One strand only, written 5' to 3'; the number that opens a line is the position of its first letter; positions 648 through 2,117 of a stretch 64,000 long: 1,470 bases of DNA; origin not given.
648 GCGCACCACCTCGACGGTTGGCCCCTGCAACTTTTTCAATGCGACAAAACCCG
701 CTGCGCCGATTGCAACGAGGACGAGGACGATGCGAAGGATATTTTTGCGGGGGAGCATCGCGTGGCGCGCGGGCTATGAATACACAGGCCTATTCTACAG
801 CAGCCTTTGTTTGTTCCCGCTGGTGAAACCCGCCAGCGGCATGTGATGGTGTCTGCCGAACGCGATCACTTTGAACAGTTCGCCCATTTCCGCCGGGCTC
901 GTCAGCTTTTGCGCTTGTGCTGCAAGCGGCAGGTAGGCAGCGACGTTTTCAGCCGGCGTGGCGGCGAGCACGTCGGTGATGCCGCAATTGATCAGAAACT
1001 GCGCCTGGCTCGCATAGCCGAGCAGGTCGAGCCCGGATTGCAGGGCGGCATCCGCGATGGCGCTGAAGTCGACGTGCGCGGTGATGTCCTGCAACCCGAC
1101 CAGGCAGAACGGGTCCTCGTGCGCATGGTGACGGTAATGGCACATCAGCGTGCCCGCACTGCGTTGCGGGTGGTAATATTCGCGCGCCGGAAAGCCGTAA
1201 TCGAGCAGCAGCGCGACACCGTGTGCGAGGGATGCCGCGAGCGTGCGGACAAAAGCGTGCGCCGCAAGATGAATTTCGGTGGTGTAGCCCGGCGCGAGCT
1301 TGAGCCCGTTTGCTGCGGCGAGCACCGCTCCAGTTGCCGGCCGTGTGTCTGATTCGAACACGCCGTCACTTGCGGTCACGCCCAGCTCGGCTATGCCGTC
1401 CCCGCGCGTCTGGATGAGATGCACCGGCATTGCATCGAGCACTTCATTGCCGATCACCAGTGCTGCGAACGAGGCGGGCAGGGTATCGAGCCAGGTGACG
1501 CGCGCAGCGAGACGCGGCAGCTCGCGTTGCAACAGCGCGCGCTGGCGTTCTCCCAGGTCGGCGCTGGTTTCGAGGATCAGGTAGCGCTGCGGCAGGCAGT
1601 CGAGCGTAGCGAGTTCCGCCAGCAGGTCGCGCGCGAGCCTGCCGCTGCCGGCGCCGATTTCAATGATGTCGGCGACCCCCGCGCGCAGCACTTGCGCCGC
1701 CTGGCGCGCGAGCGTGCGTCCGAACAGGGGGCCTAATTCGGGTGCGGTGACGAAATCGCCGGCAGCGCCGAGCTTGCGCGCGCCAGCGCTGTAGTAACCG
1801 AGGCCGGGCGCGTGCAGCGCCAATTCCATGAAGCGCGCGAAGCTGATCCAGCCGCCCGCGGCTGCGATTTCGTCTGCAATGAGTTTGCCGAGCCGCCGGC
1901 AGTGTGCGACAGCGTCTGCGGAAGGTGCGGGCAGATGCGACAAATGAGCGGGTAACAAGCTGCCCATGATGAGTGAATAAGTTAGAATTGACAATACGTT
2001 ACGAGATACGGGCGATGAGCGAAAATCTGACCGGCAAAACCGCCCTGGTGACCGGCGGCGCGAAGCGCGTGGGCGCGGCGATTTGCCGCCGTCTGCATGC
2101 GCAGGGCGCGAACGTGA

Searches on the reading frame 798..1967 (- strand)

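Call 65: search_protein_families(library=pfam, proteins=[window:798-1967:-], max_evalue=0.00001)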
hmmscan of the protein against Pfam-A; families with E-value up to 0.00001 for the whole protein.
window:798-1967:- (390 aa): 1 family
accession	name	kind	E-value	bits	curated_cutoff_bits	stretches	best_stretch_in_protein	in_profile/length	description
PF02636.23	Methyltransf_28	-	7.1e-62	209.5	23.3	1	85-318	1-248/249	Putative S-adenosyl-L-methionine-dependent methyltransferase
